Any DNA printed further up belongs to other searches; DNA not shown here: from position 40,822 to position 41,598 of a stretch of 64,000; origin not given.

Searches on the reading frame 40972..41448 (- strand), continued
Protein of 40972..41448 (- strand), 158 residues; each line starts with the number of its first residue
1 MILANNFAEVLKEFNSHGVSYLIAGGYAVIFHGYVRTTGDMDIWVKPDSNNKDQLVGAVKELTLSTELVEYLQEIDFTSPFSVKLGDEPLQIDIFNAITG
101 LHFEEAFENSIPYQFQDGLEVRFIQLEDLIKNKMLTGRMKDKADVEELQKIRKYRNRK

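Call 61: search_dna_similar(query=window:40972-41448:-, collection=plasmids, mode=protein, max_evalue=0.001, max_rows=15)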
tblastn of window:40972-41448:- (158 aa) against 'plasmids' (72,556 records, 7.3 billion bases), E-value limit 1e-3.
Records with a match: 12; places in all: 12; records where one place covers at least 80% of the query: 6.
Best place of each record, by identity: <60% 12.
By first word of the organism name: Synechocystis 4; Acidisarcina 2; Spirosoma 2; Geminocystis 1; Fibrella 1; Annamia 1; Cupriavidus 1.
By predicted mobility (MOB-suite, as given by PLSDB): non-mobilizable 10; mobilizable 1; conjugative 1.
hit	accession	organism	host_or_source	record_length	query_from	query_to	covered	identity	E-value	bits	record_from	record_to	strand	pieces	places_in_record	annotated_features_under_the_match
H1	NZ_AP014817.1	Geminocystis sp. NIES-3708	-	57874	2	154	97%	36.1%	7e-21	95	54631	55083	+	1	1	hypothetical protein | toxin secretion, membrane fusion protein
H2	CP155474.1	Fibrella sp. ES10-3-2-2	single cell,soil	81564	9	150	90%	35.7%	2e-18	88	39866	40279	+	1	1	DUF6036 family nucleotidyltransferase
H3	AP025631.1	Annamia dubia NIES-4383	-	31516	2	149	76%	41.3%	6e-11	90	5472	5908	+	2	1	hypothetical protein (x2)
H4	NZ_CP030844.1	Acidisarcina polymorpha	cell culture,pine forest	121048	2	150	94%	32.9%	8e-20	92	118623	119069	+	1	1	nucleotidyltransferase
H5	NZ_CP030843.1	Acidisarcina polymorpha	cell culture,pine forest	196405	2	150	94%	32.9%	8e-20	92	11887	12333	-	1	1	nucleotidyltransferase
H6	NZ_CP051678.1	Spirosoma rhododendri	cell culture,Flower of Rhododendron ...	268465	9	150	90%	32.5%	2e-10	65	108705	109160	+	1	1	nucleotidyltransferase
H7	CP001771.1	Spirosoma linguale DSM 74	-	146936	9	145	87%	33.3%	3e-18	87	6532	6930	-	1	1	hypothetical protein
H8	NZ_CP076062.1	Cupriavidus sp. EM10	Pure-cultured cell,sewage water sludge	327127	1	110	70%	27.7%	5e-4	46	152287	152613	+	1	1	hypothetical protein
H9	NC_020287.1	Synechocystis sp. PCC 6803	-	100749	2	50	31%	44.9%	1e-4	48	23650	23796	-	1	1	none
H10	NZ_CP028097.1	Synechocystis sp. IPPAS B-1465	axenic culture,Synechocystis sp. GT-L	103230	2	50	31%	44.9%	1e-4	48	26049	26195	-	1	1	none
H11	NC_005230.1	Synechocystis sp. PCC 6803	-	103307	2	50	31%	44.9%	1e-4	48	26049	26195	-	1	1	hypothetical protein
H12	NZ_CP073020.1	Synechocystis sp. PCC 6803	cell culture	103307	2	50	31%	44.9%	1e-4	48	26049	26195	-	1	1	none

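Call 62: search_dna_similar(query=window:40972-41448:-, collection=phages, mode=protein, max_evalue=0.001, max_rows=15)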
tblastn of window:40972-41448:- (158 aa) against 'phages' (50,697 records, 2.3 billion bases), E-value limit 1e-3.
No match.

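Call 66: find_encoding_contigs(protein=P0118, flank=5000, max_places=5)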
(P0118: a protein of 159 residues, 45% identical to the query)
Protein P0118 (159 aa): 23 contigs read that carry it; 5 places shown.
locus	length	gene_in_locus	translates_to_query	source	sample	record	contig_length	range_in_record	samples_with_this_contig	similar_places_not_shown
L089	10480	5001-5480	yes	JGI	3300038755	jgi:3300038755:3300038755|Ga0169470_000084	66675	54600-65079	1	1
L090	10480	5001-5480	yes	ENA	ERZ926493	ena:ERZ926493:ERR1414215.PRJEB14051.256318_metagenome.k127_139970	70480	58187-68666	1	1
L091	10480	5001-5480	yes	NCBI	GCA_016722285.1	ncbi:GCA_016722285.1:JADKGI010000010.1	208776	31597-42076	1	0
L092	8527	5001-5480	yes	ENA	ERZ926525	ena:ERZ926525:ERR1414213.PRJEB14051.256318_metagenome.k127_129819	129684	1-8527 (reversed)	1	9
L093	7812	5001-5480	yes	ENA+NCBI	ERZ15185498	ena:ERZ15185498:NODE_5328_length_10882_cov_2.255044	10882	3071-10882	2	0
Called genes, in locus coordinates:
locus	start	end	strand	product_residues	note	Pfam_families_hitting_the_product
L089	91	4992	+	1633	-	PF16593:Cas9-BH, PF13395:HNH_4, PF18541:RuvC_III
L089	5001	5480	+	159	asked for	PF19502:DUF6036 (weak)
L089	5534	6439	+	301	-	PF01867:Cas_Cas1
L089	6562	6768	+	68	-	PF09827:CRISPR_Cas2 (weak)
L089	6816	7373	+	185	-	PF01844:HNH, PF14279:HNH_5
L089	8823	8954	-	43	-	-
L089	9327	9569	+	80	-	PF13620:CarboxypepD_reg, PF13715:CarbopepD_reg_2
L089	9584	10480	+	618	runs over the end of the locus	PF07715:Plug, PF00593:TonB_dep_Rec_b-barrel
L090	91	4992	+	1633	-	PF16593:Cas9-BH, PF13395:HNH_4, PF18541:RuvC_III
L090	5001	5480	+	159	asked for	PF19502:DUF6036 (weak)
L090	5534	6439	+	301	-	PF01867:Cas_Cas1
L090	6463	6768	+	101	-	PF09827:CRISPR_Cas2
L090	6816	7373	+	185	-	PF01844:HNH, PF14279:HNH_5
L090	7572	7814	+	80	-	-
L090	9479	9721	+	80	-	PF13620:CarboxypepD_reg, PF13715:CarbopepD_reg_2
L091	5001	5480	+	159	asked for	PF19502:DUF6036 (weak)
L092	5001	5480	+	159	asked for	PF19502:DUF6036 (weak)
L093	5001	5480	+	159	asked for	PF19502:DUF6036 (weak)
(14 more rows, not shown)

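Call 67: find_encoding_contigs(protein=P0016, flank=5000, max_places=5)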
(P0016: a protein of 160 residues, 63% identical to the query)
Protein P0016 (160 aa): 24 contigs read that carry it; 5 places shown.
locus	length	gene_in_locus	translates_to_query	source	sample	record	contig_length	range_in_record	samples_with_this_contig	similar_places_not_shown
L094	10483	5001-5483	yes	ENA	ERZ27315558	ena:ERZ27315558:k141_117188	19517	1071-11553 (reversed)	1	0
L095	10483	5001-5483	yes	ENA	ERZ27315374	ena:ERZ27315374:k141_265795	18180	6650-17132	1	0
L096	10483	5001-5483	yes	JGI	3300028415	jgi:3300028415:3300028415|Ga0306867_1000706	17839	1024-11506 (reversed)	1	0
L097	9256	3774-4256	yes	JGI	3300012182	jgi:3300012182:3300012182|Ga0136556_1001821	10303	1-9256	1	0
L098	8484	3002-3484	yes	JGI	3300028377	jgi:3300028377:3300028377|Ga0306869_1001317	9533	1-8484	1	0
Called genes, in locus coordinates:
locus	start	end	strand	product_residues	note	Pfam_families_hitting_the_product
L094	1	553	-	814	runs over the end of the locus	PF17764:PriA_3primeBD, PF00270:DEAD, PF04851:ResIII, PF18319:Zn_ribbon_PriA, PF00271:Helicase_C, PF18074:PriA_C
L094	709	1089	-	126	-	PF04480:DUF559, PF18741:MTES_1575 (weak)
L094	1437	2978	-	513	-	PF13541:ChlI, PF00493:MCM (weak), PF01078:Mg_chelatase, PF07728:AAA_5, PF13335:Mg_chelatase_C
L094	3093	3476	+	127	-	PF14242:DUF4342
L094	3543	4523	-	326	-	PF00890:FAD_binding_2 (weak), PF01266:DAO (faint), PF01946:Thi4 (faint), PF03486:HI0933_like (faint), PF07992:Pyr_redox_2, PF12831:FAD_oxidored (weak), PF13738:Pyr_redox_3, PF00070:Pyr_redox, +3 more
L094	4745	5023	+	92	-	-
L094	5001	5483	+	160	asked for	PF19502:DUF6036 (faint)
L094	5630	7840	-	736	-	PF00270:DEAD, PF04851:ResIII, PF00271:Helicase_C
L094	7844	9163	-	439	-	PF10923:BrxC_BrxD, PF13191:AAA_16 (faint)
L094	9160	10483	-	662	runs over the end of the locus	PF13208:TerB_N, PF05099:TerB, PF15615:TerB_C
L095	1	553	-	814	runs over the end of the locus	PF17764:PriA_3primeBD, PF00270:DEAD, PF04851:ResIII, PF18319:Zn_ribbon_PriA, PF00271:Helicase_C, PF18074:PriA_C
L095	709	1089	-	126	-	PF04480:DUF559, PF18741:MTES_1575 (weak)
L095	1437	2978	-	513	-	PF13541:ChlI, PF00493:MCM (weak), PF01078:Mg_chelatase, PF07728:AAA_5, PF13335:Mg_chelatase_C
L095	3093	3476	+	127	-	PF14242:DUF4342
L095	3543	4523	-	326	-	PF00890:FAD_binding_2 (weak), PF01266:DAO (faint), PF01946:Thi4 (faint), PF03486:HI0933_like (faint), PF07992:Pyr_redox_2, PF12831:FAD_oxidored (weak), PF13738:Pyr_redox_3, PF00070:Pyr_redox, +3 more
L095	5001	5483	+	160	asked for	PF19502:DUF6036 (faint)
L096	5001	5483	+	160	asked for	PF19502:DUF6036 (faint)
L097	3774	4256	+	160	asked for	PF19502:DUF6036 (faint)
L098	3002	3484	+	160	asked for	PF19502:DUF6036 (faint)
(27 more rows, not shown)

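Call 85: search_protein_families(library=pfam, proteins=[L080:4953-5360:+, L080:5366-5950:+, L080:6607-7125:+, L080:8413-9543:+, L012:7722-8303:+, L028:7532-8182:+], max_evalue=0.01)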
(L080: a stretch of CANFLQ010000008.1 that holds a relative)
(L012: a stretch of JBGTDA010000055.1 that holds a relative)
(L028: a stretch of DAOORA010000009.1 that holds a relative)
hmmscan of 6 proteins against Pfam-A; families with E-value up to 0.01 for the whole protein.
L080:4953-5360:+ (136 aa): 2 families
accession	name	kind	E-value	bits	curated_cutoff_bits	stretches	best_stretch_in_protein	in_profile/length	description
PF08780.16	NTase_sub_bind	-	1.1e-26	93.7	31.8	1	10-128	1-123/126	Nucleotidyltransferase substrate binding protein like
PF01638.23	HxlR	-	0.0082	16.4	20.8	0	10-43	19-52/91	HxlR-like helix-turn-helix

L080:5366-5950:+ (195 aa): 3 families
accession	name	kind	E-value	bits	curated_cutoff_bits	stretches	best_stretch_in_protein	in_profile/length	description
PF18765.7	Polbeta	-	2.2e-16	60.2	26.9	1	22-109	2-89/93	Polymerase beta, Nucleotidyltransferase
PF01909.29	NTP_transf_2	-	1.5e-11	45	21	1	23-93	4-79/93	Nucleotidyltransferase domain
PF22600.2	MTPAP-like_central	-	5.5e-06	26.9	27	1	6-64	12-70/139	Poly(A) RNA polymerase, mitochondrial-like, central palm domain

L080:6607-7125:+ (173 aa): 1 family
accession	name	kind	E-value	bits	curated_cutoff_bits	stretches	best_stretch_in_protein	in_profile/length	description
PF19652.4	DUF6155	-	1.3e-24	87.3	27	1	1-146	1-145/170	Family of unknown function (DUF6155)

L080:8413-9543:+ (377 aa): 4 families
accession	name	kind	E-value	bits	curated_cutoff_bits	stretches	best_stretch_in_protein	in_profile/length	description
PF01637.24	ATPase_2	-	2.2e-10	41.2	33.2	1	19-247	1-207/225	ATPase domain predominantly from Archaea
PF13173.12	AAA_14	-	1.2e-08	35.5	27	1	127-200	36-106/129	AAA domain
PF07693.20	KAP_NTPase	-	5.2e-05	23.1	20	1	48-203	32-200/293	KAP family P-loop domain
PF13401.12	AAA_22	-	0.00023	21.9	27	1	40-194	9-124/130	AAA domain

L012:7722-8303:+ (194 aa): 0 families

L028:7532-8182:+ (217 aa): 1 family
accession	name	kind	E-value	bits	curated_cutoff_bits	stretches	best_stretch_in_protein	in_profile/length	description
PF01797.21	Y1_Tnp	-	0.0054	17.3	23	1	9-89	7-87/121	Transposase IS200 like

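Call 91: search_protein_families(library=phrogs, proteins=[window:40972-41448:-], max_evalue=0.1)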
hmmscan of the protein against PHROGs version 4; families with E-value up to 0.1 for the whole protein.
window:40972-41448:- (158 aa): 2 families
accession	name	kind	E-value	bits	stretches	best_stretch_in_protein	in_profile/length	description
phrog_12854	-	unknown function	0.00011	22.9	1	22-156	25-135/137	-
phrog_1614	-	DNA, RNA and nucleotide metabolism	0.011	16.4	1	2-61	16-77/268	nucleotidyltransferase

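Call 92: find_related_loci(query=A1, collection=viral_contigs, flank=4000)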
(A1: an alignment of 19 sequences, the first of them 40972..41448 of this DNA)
Query A1 (158 aa) in viral_contigs; peptide patterns used: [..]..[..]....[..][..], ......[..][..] (x = any residue, [..] = any of these).
42 stretches matched a pattern, but none encodes a relative of the query by tblastn (E <= 1e-3).

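Call 93: find_encoding_contigs(protein=P0003, flank=7000, max_places=2)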
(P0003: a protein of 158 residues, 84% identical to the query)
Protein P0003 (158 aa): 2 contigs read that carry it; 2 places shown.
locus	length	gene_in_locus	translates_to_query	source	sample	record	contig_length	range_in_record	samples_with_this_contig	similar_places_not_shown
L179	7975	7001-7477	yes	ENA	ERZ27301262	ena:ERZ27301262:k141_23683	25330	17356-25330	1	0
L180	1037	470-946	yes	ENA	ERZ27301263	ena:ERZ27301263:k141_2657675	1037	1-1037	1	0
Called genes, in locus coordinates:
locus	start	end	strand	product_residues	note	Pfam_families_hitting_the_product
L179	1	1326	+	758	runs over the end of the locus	PF13620:CarboxypepD_reg, PF13715:CarbopepD_reg_2, PF07715:Plug, PF00593:TonB_dep_Rec_b-barrel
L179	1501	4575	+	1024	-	PF05170:AsmA, PF05359:DUF748, PF13116:YhdP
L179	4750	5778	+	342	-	PF01790:LGT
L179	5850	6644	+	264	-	PF19458:DUF5995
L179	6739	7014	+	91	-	-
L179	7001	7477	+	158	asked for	PF09970:DUF2204, PF19502:DUF6036 (weak)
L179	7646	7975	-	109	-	?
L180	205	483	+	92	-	-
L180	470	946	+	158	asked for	PF09970:DUF2204, PF19502:DUF6036 (weak)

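Call 94: find_encoding_contigs(protein=P0007, flank=5000, max_places=2)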
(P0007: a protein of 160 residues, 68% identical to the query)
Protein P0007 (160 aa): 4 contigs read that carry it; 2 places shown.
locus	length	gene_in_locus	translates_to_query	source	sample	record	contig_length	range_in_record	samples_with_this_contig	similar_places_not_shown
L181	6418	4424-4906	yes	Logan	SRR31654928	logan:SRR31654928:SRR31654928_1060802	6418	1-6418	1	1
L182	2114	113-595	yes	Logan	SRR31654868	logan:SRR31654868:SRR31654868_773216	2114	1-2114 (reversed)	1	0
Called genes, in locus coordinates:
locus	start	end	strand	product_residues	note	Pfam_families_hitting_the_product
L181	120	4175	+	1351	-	PF13395:HNH_4, PF18541:RuvC_III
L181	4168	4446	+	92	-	-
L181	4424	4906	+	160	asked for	PF09970:DUF2204, PF19502:DUF6036 (faint)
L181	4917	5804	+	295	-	PF01867:Cas_Cas1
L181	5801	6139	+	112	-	PF09827:CRISPR_Cas2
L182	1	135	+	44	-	?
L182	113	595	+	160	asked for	PF09970:DUF2204, PF19502:DUF6036 (faint)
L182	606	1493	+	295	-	PF01867:Cas_Cas1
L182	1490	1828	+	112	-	PF09827:CRISPR_Cas2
